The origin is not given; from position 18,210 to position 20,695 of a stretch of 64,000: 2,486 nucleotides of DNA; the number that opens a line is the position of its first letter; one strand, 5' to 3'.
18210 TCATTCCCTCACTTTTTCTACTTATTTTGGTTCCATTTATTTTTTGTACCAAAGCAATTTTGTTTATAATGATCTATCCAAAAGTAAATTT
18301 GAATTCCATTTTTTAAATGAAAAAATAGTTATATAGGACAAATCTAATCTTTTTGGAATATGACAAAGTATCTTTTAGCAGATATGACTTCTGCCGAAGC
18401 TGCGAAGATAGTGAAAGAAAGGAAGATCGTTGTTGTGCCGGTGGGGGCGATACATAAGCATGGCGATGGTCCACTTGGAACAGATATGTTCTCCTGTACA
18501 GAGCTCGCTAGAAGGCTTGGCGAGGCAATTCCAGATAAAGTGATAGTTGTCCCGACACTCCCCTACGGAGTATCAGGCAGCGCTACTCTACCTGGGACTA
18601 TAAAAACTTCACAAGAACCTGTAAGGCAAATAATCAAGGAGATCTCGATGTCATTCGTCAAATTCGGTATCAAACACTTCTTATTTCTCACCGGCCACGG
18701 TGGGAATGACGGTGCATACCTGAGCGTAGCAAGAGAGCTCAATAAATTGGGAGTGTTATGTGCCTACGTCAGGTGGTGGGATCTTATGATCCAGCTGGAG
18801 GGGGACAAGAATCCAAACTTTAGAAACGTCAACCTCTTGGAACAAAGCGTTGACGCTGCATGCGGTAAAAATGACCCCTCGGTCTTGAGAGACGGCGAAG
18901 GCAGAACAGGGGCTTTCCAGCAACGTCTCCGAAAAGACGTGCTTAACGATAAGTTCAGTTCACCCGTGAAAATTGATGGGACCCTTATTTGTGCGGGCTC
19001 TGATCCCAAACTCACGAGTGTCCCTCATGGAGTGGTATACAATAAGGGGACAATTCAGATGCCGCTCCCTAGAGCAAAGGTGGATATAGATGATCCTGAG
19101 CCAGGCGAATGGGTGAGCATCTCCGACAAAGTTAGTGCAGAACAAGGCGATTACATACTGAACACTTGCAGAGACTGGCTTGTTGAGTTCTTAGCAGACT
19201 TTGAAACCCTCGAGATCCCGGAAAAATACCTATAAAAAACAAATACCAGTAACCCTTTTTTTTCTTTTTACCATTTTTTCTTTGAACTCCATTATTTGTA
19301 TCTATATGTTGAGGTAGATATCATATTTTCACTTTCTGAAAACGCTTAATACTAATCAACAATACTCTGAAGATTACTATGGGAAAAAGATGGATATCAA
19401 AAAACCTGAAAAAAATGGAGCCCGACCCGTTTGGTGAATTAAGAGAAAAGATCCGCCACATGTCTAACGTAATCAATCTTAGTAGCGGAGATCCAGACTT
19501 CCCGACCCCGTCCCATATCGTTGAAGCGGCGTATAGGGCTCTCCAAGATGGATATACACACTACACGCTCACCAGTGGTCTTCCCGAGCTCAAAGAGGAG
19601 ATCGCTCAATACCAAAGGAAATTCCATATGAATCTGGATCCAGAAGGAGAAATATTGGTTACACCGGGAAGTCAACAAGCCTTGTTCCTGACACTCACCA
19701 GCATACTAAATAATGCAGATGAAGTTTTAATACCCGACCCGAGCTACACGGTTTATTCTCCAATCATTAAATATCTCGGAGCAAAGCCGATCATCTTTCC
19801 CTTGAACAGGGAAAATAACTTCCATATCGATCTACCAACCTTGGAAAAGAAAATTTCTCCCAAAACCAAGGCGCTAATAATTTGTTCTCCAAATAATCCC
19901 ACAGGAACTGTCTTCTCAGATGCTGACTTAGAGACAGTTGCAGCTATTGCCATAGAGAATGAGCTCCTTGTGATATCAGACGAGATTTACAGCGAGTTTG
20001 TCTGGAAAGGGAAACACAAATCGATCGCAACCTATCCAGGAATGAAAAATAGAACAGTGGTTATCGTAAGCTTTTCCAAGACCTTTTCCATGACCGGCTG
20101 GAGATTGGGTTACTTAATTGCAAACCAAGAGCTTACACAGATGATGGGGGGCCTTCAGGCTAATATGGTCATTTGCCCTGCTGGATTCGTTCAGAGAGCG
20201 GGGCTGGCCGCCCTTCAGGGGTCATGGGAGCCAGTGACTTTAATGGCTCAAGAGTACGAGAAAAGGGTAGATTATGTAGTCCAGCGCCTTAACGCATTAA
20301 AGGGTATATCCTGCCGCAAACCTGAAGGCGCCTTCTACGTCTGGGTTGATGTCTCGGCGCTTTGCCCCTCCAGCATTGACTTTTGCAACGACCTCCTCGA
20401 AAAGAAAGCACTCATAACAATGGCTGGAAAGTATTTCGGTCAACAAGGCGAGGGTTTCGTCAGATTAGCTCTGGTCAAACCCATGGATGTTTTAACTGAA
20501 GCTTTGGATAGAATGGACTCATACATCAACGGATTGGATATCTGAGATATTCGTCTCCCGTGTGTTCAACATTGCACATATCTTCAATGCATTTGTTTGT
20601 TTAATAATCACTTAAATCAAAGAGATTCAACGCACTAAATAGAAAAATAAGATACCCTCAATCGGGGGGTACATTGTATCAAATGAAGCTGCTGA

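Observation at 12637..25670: Dense island of cyclic-amidine/peptide catabolism enzymes reminiscent of ectoine (doeA/doeB) or creatinine degradation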

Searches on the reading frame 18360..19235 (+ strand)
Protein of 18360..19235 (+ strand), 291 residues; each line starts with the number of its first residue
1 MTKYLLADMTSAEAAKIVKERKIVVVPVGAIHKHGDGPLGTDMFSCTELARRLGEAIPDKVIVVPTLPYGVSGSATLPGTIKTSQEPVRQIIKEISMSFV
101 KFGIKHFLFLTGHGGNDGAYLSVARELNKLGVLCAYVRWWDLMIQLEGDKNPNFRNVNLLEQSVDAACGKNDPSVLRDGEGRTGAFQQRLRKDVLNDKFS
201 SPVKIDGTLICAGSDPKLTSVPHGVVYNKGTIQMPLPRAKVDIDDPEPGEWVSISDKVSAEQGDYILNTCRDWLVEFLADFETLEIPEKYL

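Call 3: search_protein_families(library=pfam, proteins=[window:18360-19235:+])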
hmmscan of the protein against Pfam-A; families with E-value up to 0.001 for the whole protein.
window:18360-19235:+ (291 aa): 1 family
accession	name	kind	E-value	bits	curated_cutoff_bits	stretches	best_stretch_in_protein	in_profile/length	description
PF02633.19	Creatininase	-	6.5e-33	114.6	31.3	1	7-142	1-142/238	Creatinine amidohydrolase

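Call 4: search_protein_families(library=ncbifam, proteins=[window:18360-19235:+])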
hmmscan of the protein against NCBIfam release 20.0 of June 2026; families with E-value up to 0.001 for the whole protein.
window:18360-19235:+ (291 aa): 3 families
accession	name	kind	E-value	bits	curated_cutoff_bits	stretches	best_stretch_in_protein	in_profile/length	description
TIGR03964.1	mycofact_creat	equivalog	1.9e-15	57.1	172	1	14-126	6-119/228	mycofactocin biosynthesis peptidyl-dipeptidase MftE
TIGR04448.1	creatininase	equivalog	1.7e-13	50.8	235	1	8-117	1-115/246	creatininase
NF041098.2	diketo_inos_hlase_IolN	equivalog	3.9e-09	36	245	1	6-143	9-149/307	3-dehydro-scyllo-inosose hydrolase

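Call 10: find_encoding_contigs(protein=window:18360-19235:+, flank=10000, max_places=6)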
Protein window:18360-19235:+ (291 aa): 24 contigs read that carry it; 6 places shown.
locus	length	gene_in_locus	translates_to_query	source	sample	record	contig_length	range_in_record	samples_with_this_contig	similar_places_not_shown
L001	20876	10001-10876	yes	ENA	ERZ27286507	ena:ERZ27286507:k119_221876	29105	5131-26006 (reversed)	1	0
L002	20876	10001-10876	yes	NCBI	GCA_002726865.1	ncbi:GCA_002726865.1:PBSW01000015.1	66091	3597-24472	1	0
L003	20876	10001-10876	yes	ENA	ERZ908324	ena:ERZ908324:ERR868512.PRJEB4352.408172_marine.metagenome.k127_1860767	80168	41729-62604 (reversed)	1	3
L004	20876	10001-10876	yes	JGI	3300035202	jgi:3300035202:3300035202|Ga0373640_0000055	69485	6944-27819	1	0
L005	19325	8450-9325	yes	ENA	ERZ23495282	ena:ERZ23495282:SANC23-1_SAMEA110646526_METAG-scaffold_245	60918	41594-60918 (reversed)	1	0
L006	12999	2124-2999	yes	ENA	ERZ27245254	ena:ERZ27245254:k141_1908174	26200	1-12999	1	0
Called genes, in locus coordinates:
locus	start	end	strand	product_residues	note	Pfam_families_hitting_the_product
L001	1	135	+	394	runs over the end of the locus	PF01168:Ala_racemase_N, PF00842:Ala_racemase_C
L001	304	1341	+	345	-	PF04015:DUF362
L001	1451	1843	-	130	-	-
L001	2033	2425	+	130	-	-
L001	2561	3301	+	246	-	PF07883:Cupin_2 (faint)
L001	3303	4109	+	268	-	-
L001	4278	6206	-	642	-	PF00724:Oxidored_FMN, PF03486:HI0933_like, PF07992:Pyr_redox_2, PF00890:FAD_binding_2 (weak), PF01266:DAO (weak), PF12831:FAD_oxidored, PF13450:NAD_binding_8, PF00070:Pyr_redox, +7 more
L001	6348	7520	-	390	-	PF01321:Creatinase_N, PF00557:Peptidase_M24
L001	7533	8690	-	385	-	PF01321:Creatinase_N, PF00557:Peptidase_M24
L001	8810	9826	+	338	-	PF24827:AstE_AspA_cat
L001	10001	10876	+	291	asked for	PF02633:Creatininase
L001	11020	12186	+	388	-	PF00155:Aminotran_1_2, PF01041:DegT_DnrJ_EryC1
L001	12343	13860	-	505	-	PF01979:Amidohydro_1, PF07969:Amidohydro_3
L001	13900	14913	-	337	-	PF24827:AstE_AspA_cat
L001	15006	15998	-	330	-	PF24827:AstE_AspA_cat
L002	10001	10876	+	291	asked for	PF02633:Creatininase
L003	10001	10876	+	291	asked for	PF02633:Creatininase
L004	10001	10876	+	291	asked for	PF02633:Creatininase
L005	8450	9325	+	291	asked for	PF02633:Creatininase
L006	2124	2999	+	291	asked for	PF02633:Creatininase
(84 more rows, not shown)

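Call 15: search_solved_structures(query=window:18360-19235:+, max_evalue=0.01, show_alignments=3)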
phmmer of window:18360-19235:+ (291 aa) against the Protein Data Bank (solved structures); distinct sequences matched with E-value up to 0.01: 8.
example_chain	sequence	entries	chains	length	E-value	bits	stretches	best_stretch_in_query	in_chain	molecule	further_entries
3no4_A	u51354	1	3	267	1.5e-10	43.8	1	12-119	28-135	creatinine amidohydrolase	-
1q3k_A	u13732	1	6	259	9.1e-05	24.9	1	15-118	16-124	creatininase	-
3lub_A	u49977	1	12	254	0.00015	24.2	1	18-142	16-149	Putative creatinine amidohydrolase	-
3a6e_A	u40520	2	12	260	0.0002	23.7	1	15-118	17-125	Creatinine amidohydrolase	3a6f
1j2t_A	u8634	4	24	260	0.0002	23.7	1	15-118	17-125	creatinine amidohydrolase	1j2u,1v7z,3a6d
3a6j_A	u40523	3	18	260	0.0002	23.7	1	15-118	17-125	Creatinine amidohydrolase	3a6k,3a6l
3a6g_A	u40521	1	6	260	0.00031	23.1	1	15-117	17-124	Creatinine amidohydrolase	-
3a6h_A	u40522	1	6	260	0.00032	23.1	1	15-117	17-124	Creatinine amidohydrolase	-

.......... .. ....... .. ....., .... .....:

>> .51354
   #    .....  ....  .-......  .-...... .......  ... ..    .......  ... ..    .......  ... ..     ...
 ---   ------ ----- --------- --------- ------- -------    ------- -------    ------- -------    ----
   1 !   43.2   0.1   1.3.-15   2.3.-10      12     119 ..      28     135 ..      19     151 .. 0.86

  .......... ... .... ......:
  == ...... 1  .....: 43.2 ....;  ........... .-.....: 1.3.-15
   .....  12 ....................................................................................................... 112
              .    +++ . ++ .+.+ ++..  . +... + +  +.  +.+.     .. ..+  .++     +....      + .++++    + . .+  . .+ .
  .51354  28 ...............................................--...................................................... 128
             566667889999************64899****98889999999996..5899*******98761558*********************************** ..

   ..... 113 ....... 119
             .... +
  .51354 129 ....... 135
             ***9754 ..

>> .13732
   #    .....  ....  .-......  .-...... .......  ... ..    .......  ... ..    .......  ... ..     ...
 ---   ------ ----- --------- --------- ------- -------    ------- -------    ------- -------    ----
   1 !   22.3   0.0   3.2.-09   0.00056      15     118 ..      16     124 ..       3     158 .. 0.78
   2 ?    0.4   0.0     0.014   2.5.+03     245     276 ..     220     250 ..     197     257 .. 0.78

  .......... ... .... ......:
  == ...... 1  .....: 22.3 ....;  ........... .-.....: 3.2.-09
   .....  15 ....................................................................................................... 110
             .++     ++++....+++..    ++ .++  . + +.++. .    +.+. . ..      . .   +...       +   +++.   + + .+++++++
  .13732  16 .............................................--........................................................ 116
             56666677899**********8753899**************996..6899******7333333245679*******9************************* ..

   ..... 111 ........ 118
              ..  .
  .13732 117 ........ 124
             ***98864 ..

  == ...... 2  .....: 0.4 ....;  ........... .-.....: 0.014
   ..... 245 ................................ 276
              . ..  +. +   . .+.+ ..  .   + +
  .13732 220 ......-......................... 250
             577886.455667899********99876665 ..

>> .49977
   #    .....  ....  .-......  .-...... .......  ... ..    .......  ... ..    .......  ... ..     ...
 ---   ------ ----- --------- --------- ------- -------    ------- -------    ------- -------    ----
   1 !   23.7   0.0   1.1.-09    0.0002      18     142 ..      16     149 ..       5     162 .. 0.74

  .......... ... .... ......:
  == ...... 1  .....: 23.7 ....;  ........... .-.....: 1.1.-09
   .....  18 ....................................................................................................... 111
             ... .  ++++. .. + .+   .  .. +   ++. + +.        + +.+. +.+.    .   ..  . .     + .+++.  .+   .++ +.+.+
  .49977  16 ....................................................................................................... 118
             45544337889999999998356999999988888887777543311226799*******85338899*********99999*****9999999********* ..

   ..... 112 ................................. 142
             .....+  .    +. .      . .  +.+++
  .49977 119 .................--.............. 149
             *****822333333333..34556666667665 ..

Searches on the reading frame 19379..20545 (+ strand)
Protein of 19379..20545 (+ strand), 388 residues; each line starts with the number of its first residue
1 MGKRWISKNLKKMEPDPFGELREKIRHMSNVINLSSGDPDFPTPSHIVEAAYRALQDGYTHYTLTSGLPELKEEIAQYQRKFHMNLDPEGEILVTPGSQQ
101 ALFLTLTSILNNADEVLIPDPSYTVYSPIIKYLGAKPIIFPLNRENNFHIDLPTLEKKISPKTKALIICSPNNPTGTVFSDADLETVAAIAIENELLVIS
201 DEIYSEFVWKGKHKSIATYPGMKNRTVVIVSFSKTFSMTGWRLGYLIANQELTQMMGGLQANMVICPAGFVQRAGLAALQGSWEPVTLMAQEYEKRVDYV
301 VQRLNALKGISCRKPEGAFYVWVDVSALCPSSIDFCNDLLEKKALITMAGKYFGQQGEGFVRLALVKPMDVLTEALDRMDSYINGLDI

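Call 3: search_protein_families(library=pfam, proteins=[window:19379-20545:+])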
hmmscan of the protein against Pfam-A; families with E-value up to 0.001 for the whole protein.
window:19379-20545:+ (388 aa): 5 families
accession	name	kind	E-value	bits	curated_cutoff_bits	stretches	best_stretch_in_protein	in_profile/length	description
PF00155.27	Aminotran_1_2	-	1.4e-75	255.2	19.7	1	30-378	2-360/361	Aminotransferase class I and II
PF01041.23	DegT_DnrJ_EryC1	-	5.3e-08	32.9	19.8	1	72-201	23-145/360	DegT/DnrJ/EryC1/StrS aminotransferase family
PF01053.26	Cys_Met_Meta_PP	-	3.9e-05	22.8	27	1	93-203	71-175/381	Cys/Met metabolism PLP-dependent enzyme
PF00266.25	Aminotran_5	-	4.1e-05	23.2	21.5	1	84-201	56-175/371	Aminotransferase class-V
PF04864.19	Alliinase_C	-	0.00031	20.2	22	0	320-381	304-361/363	Allinase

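Call 4: search_protein_families(library=ncbifam, proteins=[window:19379-20545:+])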
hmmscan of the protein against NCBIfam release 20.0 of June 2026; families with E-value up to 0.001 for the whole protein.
window:19379-20545:+ (388 aa): 84 families (the best 25 are shown)
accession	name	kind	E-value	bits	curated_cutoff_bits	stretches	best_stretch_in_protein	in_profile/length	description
NF005817.0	PRK07683.1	equivalog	3.5e-104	348.6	575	1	5-384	4-382/387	aminotransferase A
NF004975.0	PRK06348.1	equivalog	3.6e-103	345.5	549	1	1-380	1-380/384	pyridoxal phosphate-dependent aminotransferase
NF005816.0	PRK07682.1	equivalog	2.5e-102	342.4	620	1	4-384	4-384/390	aminotransferase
NF041091.1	asp_aminotase_Arch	equivalog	1.5e-101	340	550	1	25-384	23-376/376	aspartate aminotransferase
NF041364.1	GntC_guanitoxin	equivalog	9.4e-96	320.8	415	1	32-380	1-354/356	guanitoxin biosynthesis PLP-dependent (S)-gamma-hydroxy-L-arginine cyclodehydratase GntC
NF006229.0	PRK08361.1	equivalog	2.6e-94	316.4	624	1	14-383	18-388/391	aspartate aminotransferase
NF005588.0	PRK07309.1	equivalog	3.3e-89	299.5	576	1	6-384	7-387/391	pyridoxal phosphate-dependent aminotransferase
TIGR03540.1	DapC_direct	equivalog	4.6e-84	282.6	593.25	1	9-381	5-382/383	LL-diaminopimelate aminotransferase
NF006756.0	PRK09276.1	subfamily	1.9e-83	280.5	507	1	7-381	5-384/387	LL-diaminopimelate aminotransferase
NF004770.0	PRK06108.1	subfamily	2e-82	277.1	422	1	8-384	15-393/396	pyridoxal phosphate-dependent aminotransferase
NF006230.0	PRK08363.1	equivalog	6.7e-79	265.5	534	1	27-383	28-392/398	alanine aminotransferase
NF005855.0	PRK07777.1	equivalog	1.5e-76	258.3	553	1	18-381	18-386/391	pyridoxal phosphate-dependent aminotransferase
NF004769.0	PRK06107.1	equivalog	3.3e-76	256.6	617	1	25-385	29-400/402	aspartate transaminase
NF006514.0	PRK08960.1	equivalog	4.1e-75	253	554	1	29-384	32-386/388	pyridoxal phosphate-dependent aminotransferase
NF005977.0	PRK08068.1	subfamily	4.3e-75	253.4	494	1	20-381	19-385/391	transaminase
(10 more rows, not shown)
